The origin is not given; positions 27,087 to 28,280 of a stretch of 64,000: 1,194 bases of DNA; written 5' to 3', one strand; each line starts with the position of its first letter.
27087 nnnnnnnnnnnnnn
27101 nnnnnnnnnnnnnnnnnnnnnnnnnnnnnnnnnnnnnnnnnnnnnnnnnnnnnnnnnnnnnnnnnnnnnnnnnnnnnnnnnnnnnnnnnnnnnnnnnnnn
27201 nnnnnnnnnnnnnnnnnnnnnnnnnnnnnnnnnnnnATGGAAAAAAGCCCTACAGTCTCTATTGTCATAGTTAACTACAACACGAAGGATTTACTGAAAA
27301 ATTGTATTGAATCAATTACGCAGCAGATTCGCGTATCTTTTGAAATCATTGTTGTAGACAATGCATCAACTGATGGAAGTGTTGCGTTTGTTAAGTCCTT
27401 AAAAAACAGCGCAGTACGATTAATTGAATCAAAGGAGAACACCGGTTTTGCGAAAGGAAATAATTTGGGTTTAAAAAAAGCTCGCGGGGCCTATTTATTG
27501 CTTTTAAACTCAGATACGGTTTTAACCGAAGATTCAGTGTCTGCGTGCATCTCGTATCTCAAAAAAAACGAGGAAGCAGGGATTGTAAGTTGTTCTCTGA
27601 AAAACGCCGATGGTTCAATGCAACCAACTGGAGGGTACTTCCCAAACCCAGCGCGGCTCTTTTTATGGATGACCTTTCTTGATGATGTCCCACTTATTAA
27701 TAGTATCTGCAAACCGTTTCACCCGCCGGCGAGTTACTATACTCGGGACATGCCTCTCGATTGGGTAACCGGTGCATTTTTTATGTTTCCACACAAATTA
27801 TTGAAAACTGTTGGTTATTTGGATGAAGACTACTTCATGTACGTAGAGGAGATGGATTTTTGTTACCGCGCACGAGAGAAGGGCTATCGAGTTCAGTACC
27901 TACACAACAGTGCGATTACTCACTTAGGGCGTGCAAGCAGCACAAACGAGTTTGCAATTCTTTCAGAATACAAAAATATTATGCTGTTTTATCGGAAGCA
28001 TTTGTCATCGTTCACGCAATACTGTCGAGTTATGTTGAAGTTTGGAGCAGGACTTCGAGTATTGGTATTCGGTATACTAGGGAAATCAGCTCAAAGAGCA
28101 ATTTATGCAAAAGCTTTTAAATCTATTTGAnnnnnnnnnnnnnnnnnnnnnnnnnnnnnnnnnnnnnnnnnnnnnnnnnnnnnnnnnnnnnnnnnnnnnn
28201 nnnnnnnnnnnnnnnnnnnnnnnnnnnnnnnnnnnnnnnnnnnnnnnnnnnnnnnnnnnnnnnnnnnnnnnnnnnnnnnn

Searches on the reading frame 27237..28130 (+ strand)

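Call 8: search_protein_families(library=pfam, proteins=[window:27237-28130:+], max_evalue=0.001)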
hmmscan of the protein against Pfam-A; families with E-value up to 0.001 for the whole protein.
window:27237-28130:+ (297 aa): 4 families
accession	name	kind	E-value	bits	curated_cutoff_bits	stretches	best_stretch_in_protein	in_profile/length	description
PF00535.33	Glycos_transf_2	-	5.5e-27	95.2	23.3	1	8-125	1-120/168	Glycosyl transferase family 2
PF13641.12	Glyco_tranf_2_3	-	2.5e-16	60.8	27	1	5-234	1-216/230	Glycosyltransferase like family 2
PF13632.12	Glyco_trans_2_3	-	5.1e-09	36.7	27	1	87-232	2-125/198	Glycosyl transferase family group 2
PF10111.15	Glyco_tranf_2_2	-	3.1e-08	33.9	27.3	1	8-117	1-120/276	Glycosyltransferase like family 2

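Call 51: search_protein_families(library=ncbifam, proteins=[window:27237-28130:+], max_evalue=0.001)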
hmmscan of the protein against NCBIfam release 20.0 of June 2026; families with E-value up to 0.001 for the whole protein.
window:27237-28130:+ (297 aa): 25 families
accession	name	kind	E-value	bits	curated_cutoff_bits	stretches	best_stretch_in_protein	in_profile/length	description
TIGR03937.1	PgaC_IcaA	equivalog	8.1e-19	67.8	422.3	1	2-118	42-160/407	poly-beta-1,6-N-acetyl-D-glucosamine synthase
NF047683.1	TeichurnBiosyTuaG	equivalog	3.5e-18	66.1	400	1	2-114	3-117/252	teichuronic acid biosynthesis protein TuaG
NF007482.0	PRK10073.1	equivalog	2.1e-17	63.1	423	1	1-119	2-120/334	glycosyltransferase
TIGR04283.1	glyco_like_mftF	equivalog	2.3e-16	60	182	1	7-127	1-117/221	TIGR04283 family arsenosugar biosynthesis glycosyltransferase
NF041875.1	EPS_EpsD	equivalog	3.4e-15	56.3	370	1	7-109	1-105/325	exopolysaccharide biosynthesis glycosyltransferase EpsD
TIGR03965.1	mycofact_glyco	equivalog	1.8e-14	53.4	280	1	3-97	72-168/467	mycofactocin biosynthesis glycosyltransferase MftF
TIGR03111.1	glyc2_xrt_Gpos1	hypoth_equivalog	3.5e-14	52.5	363.95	1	2-115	46-163/439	TIGR03111 family XrtG-associated glycosyltransferase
NF038299.1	EPS_HpsN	equivalog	5.6e-14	51.8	425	1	5-119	1-117/317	hormogonium polysaccharide biosynthesis glycosyltransferase HpsN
NF050050.1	ProtGlycPglI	equivalog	7.7e-14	51.7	500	1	5-123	2-123/306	GalNAc(5)-diNAcBac-PP-undecaprenol beta-1,3-glucosyltransferase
NF053739.1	GlytfEpsEBac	equivalog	1.7e-13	50.2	450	1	5-125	1-124/265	glycosyltransferase EpsE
NF038302.1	EPS_HpsE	equivalog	4.7e-12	45.5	300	1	7-122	3-125/307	hormogonium polysaccharide biosynthesis glycosyltransferase HpsE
TIGR01556.1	rhamnosyltran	subfamily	5.6e-12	45.4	200.55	1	20-117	7-108/281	rhamnosyltransferase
TIGR04009.1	wcaE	equivalog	2e-10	40.4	369.2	1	7-120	3-119/248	colanic acid biosynthesis glycosyltransferase WcaE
NF007453.0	PRK10018.1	equivalog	2e-08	34.2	382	1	2-110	3-113/280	colanic acid biosynthesis glycosyltransferase WcaA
NF050113.1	gal_furan_GlfT1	equivalog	4.8e-08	32.6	330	1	8-101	2-97/290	galactofuranosyltransferase GlfT1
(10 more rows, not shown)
